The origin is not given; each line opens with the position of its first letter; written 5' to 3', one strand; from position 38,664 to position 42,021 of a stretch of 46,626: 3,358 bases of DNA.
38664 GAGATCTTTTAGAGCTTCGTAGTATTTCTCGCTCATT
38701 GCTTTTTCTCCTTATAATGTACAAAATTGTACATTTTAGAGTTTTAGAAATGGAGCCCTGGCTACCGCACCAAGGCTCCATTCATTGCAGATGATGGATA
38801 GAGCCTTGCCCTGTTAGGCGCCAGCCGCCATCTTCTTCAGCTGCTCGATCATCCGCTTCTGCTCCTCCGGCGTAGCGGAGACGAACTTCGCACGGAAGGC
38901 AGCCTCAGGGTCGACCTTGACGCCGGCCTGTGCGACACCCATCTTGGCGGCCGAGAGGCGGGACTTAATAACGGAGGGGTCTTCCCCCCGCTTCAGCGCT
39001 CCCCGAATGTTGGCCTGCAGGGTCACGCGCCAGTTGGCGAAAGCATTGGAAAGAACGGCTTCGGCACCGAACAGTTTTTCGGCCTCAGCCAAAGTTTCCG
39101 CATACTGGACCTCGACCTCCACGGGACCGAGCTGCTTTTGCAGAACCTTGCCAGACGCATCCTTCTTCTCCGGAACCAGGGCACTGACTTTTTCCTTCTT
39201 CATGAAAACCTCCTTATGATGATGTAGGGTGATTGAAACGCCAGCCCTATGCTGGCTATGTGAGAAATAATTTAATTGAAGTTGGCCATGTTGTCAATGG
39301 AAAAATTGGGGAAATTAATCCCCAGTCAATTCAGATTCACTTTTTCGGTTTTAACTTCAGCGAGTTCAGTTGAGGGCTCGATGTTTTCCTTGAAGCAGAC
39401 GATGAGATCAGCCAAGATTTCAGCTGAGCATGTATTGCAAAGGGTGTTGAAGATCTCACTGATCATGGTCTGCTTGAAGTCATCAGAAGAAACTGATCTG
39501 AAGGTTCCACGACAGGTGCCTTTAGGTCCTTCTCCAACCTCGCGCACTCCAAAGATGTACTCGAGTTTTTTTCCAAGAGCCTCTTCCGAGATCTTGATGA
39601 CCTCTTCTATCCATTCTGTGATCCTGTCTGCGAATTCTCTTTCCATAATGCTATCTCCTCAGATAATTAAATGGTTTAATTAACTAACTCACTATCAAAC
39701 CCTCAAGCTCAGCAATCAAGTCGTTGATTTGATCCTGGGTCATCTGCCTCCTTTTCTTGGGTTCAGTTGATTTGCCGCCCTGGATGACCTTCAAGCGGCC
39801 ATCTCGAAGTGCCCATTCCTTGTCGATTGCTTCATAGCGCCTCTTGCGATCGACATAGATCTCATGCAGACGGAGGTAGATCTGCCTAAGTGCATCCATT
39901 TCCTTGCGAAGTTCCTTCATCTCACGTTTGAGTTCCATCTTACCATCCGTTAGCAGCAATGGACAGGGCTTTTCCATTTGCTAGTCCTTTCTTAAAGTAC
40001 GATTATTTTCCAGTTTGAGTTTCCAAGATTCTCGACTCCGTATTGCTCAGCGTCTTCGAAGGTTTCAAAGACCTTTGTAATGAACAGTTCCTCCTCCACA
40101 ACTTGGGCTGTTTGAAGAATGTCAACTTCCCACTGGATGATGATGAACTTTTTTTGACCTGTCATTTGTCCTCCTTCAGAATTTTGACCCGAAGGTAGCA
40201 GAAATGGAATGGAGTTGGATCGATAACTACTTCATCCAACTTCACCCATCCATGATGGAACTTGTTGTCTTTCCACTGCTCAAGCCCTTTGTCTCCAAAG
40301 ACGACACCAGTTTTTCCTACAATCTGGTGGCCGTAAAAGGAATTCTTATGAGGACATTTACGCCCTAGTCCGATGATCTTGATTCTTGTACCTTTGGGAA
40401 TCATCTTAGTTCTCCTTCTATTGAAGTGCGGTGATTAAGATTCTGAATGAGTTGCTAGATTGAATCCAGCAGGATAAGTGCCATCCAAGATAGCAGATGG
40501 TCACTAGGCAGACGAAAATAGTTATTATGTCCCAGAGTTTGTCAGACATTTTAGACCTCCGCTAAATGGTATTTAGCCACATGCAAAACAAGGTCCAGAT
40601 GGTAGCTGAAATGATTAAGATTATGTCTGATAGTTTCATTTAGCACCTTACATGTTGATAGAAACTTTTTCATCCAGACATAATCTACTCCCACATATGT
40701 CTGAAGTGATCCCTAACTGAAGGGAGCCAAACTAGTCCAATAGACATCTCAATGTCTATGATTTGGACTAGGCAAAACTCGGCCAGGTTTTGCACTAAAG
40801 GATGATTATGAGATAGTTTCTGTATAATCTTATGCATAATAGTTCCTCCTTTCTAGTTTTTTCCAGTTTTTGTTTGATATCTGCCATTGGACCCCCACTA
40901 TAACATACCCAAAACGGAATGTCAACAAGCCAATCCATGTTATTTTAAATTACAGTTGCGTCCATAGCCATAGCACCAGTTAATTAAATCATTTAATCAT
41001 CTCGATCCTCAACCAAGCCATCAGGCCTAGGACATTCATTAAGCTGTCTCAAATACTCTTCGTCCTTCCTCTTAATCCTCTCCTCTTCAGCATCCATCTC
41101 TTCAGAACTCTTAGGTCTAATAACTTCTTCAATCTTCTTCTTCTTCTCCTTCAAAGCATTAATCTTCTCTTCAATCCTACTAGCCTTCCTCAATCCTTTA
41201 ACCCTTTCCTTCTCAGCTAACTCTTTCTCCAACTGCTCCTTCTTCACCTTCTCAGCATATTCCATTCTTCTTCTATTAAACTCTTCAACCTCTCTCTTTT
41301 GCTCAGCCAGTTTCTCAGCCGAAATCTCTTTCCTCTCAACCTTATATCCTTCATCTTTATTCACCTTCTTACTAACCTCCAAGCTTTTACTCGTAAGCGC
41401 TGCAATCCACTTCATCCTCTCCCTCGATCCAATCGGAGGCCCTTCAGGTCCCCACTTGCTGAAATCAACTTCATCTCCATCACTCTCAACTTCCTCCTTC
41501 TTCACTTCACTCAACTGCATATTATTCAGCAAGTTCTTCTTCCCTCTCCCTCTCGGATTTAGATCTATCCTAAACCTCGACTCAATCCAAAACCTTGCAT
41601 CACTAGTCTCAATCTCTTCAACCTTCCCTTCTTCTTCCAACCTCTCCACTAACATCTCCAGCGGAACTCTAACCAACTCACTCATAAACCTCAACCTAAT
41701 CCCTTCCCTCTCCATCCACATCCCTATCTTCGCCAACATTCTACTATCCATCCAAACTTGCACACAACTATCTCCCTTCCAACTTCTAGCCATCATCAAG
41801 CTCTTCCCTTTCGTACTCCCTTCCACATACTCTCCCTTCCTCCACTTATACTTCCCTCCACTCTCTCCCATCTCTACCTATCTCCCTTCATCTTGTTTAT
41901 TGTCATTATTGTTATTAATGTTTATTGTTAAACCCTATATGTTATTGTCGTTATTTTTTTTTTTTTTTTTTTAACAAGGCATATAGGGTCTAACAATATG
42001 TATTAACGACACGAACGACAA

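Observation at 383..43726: Sixteen copies of a 23-bp AT-rich palindrome marking gene and module boundaries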

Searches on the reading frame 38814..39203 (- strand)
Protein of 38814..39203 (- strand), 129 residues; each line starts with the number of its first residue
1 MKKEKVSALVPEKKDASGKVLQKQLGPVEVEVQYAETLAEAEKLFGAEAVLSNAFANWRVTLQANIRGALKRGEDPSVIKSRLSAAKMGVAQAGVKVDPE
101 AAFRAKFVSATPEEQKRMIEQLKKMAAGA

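Call 25: search_protein_families(library=pfam, proteins=[window:38814-39203:-], max_evalue=0.01)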
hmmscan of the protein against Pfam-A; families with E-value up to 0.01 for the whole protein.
window:38814-39203:- (129 aa): 0 families

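Call 35: search_protein_families(library=phrogs, proteins=[window:38814-39203:-], max_evalue=0.01)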
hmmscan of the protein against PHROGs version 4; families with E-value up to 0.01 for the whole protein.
window:38814-39203:- (129 aa): 0 families

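Call 79: find_homologous_proteins(query=window:38814-39203:-, max_evalue=0.001)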
Query window:38814-39203:- (129 aa): 229 proteins with E <= 0.001 among 291 candidates; the best 120 are listed.
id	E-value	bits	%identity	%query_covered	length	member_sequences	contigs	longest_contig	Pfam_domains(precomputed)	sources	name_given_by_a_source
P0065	1.1e-71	256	100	100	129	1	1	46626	-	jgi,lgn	jgi:hypothetical protein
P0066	1.0e-50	188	71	98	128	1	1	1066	-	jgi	-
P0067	5.5e-50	186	71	98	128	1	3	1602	-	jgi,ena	-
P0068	6.6e-50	186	71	98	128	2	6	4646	-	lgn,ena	-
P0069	2.2e-49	184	71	98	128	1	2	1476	-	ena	-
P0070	2.5e-49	184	72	99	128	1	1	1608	-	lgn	-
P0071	3.7e-49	183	71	98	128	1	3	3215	-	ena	-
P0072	4.8e-49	183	70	99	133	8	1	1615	-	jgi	-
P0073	1.1e-48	182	73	100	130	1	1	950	-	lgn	-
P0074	1.1e-48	182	71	98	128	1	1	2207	-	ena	-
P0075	1.2e-48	182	70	99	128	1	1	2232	-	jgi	jgi:hypothetical protein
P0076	1.3e-48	182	71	98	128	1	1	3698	-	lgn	-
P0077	1.4e-46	175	70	98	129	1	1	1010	-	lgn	-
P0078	1.6e-46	175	67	100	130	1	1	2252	-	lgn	-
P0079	1.7e-46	175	71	98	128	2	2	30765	-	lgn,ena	-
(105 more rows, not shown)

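Call 85: predict_structure(alignment_id=A2)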
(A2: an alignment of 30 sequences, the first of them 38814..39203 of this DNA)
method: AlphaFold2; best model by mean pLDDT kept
length: 129 residues; sequences in the alignment: 30
mean_pLDDT: 88.4   pTM: 0.51
mean pLDDT of the five models: 88.4, 85.5, 85.1, 77.8, 74.6
residues with pLDDT >= 90: 81; 70-90: 38; 50-70: 10; < 50: 0
segments of 3 or more residues with pLDDT < 50: none
pLDDT, mean of each block of 10 residues (from residue 1): 89 94 94 89 91 90 94 95 81 65 89 94 84
secondary structure, 60 per line:
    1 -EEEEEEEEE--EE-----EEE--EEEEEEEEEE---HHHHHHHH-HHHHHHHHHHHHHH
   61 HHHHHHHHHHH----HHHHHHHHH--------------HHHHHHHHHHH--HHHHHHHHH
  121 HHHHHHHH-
elements in order: E2-10 E20-22 E25-34 H38-45 H47-71 H76-84 H99-109 H112-128

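Call 90: fold_search(model_id=the predicted structure, library=pdb)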
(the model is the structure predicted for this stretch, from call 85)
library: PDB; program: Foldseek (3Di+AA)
matches with E <= 10: 24; with E <= 0.001: 0
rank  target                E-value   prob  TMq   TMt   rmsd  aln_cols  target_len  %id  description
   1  3egg_D                4.1e+00  0.05  0.17  0.26  11.1        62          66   16  Crystal structure of a complex between Protein Phosphatase 1 alpha (PP1) and the PP1 binding and PDZ domains of Spinop (released 2010-03-23)
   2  5vku_K                4.4e+00  0.07  0.22  0.02  23.1        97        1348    9  An atomic structure of the human cytomegalovirus (HCMV) capsid with its securing layer of pp150 tegument protein (released 2017-06-28)
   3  7oko_1                5.3e+00  0.13  0.16  0.36   4.7        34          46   12  Structure of the outer-membrane core complex (outer ring) from a conjugative type IV secretion system (released 2021-12-08)
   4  3gud_B                5.7e+00  0.08  0.20  0.21   9.6        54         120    9  Crystal structure of a novel intramolecular chaperon (released 2010-02-02)
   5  7t4x_A                6.5e+00  0.14  0.24  0.08   7.1        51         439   24  AKT1 K+ channel from A. thaliana in MSP2N2 lipid nanodisc (released 2021-12-22)
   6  7yw0_A                6.5e+00  0.08  0.18  0.19   5.4        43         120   14  Bacteroides fragilis Hcp5 (released 2023-08-30)
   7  7eto_a                6.9e+00  0.03  0.17  0.02  23.1       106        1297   17  C1 CVSC-binding penton vertex in the virion capsid of Human Cytomegalovirus (released 2021-07-14)
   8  3egg_C                7.4e+00  0.04  0.18  0.15  12.3        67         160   10  Crystal structure of a complex between Protein Phosphatase 1 alpha (PP1) and the PP1 binding and PDZ domains of Spinop (released 2010-03-23)
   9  5aj0_BV               7.4e+00  0.03  0.14  0.19   8.9        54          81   13  Cryo electron microscopy of actively translating human polysomes (POST state). (released 2015-05-20)
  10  6q1f_C                7.4e+00  0.03  0.22  0.03  25.5       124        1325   10  Atomic structure of the Human Herpesvirus 6B Capsid and Capsid-Associated Tegument Complexes (released 2019-12-11)
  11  6yfm_AA               7.4e+00  0.02  0.12  0.11   9.2        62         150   11  Virus-like particle of bacteriophage ESE021 (released 2020-09-02)
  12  8tep_K                7.4e+00  0.01  0.13  0.02  21.6        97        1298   18  Human cytomegalovirus portal vertex, virion configuration 1 (VC1) (released 2024-03-06)
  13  8eug_P                7.9e+00  0.03  0.15  0.12  20.5        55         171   16  Ytm1 associated nascent 60S ribosome State 3 (released 2022-11-30)
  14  4p24_B                8.5e+00  0.02  0.12  0.06   8.4        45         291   22  pore forming toxin (released 2015-03-11)
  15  6m6i_D                8.5e+00  0.02  0.16  0.02  21.7        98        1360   13  Structure of HSV2 B-capsid portal vertex (released 2021-03-10)
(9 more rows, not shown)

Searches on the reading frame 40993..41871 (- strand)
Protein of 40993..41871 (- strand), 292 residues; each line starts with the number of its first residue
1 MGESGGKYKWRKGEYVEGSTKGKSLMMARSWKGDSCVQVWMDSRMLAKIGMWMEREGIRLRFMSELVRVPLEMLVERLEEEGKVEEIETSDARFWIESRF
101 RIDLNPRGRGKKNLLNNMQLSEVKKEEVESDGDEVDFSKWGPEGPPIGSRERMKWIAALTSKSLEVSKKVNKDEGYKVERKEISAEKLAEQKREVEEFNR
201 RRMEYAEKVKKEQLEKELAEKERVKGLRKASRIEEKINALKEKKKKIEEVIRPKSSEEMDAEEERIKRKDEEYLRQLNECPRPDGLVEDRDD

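Call 11: search_protein_families(library=phrogs, proteins=[window:40993-41871:-], max_evalue=0.001)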
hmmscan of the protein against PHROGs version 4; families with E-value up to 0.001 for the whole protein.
window:40993-41871:- (292 aa): 0 families

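Call 25: search_protein_families(library=pfam, proteins=[window:40993-41871:-], max_evalue=0.01)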
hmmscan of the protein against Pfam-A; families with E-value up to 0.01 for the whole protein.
window:40993-41871:- (292 aa): 0 families

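Call 45: find_homologous_proteins(query=window:40993-41871:-, max_evalue=0.001)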
Query window:40993-41871:- (292 aa): 1 proteins with E <= 0.001 among 3671 candidates.
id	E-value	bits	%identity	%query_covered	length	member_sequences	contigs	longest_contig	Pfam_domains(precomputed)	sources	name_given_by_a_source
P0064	2.6e-178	609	100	100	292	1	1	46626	-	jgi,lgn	jgi:hypothetical protein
